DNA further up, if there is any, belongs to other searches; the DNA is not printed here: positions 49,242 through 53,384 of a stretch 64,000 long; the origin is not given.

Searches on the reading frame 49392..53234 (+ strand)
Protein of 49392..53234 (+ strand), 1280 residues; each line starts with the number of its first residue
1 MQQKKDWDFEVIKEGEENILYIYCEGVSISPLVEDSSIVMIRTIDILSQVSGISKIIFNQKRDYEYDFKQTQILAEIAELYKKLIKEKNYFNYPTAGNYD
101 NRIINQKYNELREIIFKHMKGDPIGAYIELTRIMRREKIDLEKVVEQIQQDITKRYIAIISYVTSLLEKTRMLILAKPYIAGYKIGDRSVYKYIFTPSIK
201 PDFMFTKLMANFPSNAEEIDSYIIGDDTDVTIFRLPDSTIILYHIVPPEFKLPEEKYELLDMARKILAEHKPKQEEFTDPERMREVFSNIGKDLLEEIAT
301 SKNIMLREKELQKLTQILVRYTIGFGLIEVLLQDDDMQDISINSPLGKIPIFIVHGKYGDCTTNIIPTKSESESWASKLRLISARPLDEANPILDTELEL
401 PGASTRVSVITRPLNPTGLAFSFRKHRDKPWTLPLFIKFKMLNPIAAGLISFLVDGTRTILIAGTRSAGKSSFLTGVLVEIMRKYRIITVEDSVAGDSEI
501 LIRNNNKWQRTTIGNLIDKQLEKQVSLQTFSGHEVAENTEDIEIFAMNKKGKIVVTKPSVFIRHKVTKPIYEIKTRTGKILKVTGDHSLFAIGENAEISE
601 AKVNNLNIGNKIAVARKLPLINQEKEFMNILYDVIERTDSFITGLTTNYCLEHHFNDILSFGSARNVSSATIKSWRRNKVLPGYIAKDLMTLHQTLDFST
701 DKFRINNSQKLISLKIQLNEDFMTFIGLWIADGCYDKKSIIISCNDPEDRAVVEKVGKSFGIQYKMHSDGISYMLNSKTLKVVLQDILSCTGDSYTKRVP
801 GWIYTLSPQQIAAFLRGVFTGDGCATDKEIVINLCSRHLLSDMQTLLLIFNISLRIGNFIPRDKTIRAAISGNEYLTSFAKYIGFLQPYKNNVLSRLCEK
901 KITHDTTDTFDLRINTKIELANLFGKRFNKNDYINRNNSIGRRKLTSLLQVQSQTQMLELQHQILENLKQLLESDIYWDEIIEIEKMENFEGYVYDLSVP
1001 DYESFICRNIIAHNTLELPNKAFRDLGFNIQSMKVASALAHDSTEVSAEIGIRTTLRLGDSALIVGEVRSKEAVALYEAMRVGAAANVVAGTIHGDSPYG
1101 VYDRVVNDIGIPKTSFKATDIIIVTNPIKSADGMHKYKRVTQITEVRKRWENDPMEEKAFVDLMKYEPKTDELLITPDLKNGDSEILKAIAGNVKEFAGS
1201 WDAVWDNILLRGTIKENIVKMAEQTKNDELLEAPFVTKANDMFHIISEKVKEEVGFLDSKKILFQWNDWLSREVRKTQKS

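Call 15: search_protein_families(library=pfam, proteins=[window:49392-53234:+], max_evalue=0.01)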
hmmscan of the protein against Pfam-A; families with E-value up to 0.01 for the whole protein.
window:49392-53234:+ (1280 aa): 3 families
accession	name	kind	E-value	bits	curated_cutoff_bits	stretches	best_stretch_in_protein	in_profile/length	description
PF14890.11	Intein_splicing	-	1.3e-26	93.7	35.8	1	511-1014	10-155/155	Intein splicing domain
PF14528.11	LAGLIDADG_3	-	2.7e-13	50.4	22.5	1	810-884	2-82/82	LAGLIDADG-like domain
PF00437.27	T2SSE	-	4e-10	39.3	24.9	2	1038-1119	192-268/370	Type II/IV secretion system protein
